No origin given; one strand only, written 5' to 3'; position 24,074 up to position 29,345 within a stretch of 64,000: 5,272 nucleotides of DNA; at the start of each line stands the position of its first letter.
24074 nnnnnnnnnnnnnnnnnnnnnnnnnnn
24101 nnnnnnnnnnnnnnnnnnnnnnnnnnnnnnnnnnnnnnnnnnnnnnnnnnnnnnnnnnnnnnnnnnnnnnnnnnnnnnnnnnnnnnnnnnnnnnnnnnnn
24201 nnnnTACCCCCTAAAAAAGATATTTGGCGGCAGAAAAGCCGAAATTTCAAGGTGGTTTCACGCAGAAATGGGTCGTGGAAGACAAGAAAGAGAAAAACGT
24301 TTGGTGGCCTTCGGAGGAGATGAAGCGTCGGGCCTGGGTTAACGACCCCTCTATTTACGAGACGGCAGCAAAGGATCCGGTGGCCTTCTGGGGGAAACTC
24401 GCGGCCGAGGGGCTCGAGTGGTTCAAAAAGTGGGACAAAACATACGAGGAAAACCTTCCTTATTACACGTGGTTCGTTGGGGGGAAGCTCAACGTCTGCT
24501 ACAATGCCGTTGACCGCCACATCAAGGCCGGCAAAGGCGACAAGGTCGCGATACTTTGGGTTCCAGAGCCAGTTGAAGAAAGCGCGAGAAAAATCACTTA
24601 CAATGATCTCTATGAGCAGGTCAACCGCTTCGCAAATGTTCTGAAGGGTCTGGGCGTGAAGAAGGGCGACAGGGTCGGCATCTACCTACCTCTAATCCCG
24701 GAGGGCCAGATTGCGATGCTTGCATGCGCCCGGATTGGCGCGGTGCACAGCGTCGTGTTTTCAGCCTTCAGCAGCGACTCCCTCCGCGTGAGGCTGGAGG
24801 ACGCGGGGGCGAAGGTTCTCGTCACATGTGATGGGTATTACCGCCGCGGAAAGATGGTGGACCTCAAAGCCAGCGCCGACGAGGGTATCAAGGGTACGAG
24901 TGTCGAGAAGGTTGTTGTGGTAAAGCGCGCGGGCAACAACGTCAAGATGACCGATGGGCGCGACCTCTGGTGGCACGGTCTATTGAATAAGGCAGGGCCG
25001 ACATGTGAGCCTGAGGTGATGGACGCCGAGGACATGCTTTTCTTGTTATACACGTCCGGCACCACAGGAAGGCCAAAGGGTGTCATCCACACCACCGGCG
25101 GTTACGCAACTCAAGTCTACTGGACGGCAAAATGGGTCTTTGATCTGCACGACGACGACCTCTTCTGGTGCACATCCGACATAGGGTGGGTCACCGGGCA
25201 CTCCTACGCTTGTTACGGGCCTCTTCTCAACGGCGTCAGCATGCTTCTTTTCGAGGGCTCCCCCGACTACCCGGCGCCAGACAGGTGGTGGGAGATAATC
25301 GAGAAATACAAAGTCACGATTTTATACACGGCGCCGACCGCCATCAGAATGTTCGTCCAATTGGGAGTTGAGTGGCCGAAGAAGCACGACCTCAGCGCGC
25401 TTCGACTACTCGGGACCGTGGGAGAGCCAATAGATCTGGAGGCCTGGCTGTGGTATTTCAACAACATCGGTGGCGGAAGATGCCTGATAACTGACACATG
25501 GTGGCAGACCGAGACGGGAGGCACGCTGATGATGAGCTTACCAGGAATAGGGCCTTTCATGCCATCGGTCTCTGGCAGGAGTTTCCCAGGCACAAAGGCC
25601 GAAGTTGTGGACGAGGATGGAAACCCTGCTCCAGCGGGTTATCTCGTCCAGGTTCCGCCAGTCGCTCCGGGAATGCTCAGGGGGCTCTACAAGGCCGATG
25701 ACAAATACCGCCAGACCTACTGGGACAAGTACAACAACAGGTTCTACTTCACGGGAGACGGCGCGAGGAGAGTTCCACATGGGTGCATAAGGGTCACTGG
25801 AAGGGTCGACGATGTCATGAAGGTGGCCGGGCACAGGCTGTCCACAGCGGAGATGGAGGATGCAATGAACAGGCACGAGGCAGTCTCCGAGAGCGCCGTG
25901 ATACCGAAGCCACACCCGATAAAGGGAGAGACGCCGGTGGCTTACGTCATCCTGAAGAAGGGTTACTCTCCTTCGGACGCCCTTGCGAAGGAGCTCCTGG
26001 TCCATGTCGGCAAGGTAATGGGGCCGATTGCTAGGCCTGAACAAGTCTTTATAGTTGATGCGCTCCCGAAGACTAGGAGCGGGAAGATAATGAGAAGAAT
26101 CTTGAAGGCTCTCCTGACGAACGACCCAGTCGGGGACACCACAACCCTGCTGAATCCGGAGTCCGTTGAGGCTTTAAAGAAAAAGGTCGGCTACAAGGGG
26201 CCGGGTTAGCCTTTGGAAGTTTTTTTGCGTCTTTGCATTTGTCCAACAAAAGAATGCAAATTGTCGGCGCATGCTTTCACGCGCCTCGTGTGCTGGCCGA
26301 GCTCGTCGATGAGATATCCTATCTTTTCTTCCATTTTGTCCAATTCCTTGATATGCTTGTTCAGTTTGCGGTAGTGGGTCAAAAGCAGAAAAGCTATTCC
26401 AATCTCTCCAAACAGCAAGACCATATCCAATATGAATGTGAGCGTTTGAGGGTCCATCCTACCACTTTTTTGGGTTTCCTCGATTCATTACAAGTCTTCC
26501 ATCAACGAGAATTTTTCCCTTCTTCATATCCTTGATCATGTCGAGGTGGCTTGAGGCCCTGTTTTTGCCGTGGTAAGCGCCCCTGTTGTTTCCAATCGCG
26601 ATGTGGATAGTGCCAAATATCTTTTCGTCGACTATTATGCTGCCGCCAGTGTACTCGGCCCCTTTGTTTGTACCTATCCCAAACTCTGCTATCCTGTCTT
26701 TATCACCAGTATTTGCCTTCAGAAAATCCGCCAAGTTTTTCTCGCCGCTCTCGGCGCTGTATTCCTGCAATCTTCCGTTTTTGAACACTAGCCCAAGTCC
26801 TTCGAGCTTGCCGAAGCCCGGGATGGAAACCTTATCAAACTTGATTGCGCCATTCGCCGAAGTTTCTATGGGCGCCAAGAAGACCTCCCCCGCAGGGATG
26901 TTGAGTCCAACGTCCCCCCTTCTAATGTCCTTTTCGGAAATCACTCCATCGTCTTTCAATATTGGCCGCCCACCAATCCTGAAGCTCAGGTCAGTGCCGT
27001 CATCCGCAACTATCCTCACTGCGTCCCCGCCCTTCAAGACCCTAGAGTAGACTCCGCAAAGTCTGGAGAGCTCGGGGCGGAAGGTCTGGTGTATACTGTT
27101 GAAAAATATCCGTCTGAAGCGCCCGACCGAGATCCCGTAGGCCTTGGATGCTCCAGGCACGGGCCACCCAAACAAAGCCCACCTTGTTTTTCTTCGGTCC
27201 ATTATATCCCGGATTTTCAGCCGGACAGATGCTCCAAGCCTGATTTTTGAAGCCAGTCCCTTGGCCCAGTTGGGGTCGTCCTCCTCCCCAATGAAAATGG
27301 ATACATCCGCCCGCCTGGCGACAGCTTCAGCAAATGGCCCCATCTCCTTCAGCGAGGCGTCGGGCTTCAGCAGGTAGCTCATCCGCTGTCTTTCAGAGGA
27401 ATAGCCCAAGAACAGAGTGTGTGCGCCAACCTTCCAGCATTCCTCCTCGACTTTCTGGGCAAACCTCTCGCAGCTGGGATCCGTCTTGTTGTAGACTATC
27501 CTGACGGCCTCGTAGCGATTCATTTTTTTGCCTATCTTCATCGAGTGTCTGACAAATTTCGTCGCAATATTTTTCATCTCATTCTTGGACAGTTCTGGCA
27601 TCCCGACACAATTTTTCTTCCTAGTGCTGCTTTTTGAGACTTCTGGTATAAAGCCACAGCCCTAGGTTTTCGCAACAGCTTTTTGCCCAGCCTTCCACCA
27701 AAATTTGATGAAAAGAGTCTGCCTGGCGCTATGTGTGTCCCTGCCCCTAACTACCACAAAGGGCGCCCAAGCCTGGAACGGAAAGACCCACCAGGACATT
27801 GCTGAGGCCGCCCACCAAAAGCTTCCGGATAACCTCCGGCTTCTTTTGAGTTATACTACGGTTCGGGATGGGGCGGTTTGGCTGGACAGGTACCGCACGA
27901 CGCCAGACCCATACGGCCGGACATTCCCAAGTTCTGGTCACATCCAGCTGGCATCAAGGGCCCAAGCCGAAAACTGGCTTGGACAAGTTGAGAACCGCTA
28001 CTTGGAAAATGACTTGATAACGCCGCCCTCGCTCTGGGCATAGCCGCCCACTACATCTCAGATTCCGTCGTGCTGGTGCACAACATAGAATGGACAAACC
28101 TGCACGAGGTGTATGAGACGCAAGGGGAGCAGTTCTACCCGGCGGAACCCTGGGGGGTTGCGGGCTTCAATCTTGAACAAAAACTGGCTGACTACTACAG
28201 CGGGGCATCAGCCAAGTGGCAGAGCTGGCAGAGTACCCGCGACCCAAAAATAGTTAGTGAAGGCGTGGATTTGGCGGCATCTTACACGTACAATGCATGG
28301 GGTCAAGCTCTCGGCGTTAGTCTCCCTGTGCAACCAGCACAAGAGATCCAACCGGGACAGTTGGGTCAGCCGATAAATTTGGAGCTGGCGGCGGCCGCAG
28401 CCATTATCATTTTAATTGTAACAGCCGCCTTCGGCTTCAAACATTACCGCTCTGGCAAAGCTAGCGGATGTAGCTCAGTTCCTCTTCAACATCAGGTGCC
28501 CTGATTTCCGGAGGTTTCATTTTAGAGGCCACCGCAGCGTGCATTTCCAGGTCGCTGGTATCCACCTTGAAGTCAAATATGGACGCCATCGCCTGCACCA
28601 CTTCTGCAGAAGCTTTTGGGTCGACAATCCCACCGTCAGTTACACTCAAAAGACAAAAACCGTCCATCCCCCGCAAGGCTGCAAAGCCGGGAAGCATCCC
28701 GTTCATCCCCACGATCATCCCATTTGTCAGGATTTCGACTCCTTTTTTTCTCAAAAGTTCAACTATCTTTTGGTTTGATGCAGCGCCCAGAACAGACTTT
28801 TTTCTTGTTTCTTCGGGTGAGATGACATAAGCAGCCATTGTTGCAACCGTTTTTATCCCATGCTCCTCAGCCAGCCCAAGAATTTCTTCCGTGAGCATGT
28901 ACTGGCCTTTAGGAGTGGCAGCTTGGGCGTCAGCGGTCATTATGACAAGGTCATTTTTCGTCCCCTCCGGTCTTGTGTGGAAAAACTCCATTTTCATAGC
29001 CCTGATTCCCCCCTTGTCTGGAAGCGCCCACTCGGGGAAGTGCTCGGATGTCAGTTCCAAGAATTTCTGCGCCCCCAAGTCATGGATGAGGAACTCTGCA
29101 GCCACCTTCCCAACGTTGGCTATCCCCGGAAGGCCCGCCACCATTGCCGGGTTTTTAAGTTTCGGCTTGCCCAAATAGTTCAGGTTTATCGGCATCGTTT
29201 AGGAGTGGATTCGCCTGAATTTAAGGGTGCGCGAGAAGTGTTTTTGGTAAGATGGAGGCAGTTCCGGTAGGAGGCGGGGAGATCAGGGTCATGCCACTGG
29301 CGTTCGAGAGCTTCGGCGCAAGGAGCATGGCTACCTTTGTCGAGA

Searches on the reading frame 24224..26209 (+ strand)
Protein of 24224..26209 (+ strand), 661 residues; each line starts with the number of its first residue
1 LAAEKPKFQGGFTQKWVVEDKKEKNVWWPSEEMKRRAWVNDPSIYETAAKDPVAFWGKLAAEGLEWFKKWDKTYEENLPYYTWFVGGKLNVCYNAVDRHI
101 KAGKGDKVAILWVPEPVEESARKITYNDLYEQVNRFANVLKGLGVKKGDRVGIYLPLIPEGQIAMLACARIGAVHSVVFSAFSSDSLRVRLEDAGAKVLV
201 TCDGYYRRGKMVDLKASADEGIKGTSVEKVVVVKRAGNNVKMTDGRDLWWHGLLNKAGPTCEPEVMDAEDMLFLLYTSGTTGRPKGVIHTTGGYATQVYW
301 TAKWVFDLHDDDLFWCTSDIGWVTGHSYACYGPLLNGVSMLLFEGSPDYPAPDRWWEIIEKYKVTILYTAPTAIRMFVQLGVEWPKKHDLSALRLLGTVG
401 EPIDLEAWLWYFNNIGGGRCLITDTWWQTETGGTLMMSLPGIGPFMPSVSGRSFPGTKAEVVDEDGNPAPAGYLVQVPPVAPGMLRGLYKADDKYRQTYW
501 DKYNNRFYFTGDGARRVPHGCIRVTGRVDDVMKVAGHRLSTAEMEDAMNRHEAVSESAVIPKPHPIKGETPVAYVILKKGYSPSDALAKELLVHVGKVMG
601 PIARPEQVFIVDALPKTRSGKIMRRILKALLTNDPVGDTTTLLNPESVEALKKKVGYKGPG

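Call 37: search_protein_families(library=pfam, proteins=[window:24224-26209:+], max_evalue=0.001)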
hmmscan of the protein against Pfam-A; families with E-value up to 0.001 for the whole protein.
window:24224-26209:+ (661 aa): 3 families
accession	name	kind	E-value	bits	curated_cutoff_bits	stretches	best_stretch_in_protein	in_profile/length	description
PF00501.34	AMP-binding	-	7e-85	285.6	29.9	1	102-472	6-367/384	AMP-binding enzyme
PF13193.12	AMP-binding_C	-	5.3e-25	88.6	24.5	1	543-621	1-76/76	AMP-binding enzyme C-terminal domain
PF16177.11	ACAS_N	-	1.5e-19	69.9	27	1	44-95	4-55/55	Acetyl-coenzyme A synthetase N-terminus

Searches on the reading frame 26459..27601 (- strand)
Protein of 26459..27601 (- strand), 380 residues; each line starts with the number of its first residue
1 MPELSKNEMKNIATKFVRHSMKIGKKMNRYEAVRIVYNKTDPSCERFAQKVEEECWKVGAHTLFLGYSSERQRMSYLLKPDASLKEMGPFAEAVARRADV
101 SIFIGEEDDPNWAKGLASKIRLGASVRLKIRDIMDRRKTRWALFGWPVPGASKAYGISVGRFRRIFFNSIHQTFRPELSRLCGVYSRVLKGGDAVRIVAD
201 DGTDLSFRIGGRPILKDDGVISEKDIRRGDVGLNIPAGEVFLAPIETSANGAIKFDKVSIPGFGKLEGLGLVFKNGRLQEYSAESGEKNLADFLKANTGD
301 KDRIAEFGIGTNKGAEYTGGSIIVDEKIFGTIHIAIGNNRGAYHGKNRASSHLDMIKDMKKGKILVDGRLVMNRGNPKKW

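Call 37: search_protein_families(library=pfam, proteins=[window:26459-27601:-], max_evalue=0.001)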
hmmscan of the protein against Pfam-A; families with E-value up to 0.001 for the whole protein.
window:26459-27601:- (380 aa): 1 family
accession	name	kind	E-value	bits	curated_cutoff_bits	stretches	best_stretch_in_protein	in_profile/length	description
PF02073.20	Peptidase_M29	-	1.5e-22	80.4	27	2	194-361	206-386/406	Thermophilic metalloprotease (M29)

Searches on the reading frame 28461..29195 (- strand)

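Call 37: search_protein_families(library=pfam, proteins=[window:28461-29195:-], max_evalue=0.001)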
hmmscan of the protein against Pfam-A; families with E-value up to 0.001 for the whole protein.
window:28461-29195:- (244 aa): 1 family
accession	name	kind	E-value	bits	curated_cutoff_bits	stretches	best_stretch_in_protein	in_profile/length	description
PF09754.15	PAC2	-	7.9e-39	134.1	25.8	1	18-221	1-205/215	PAC2 family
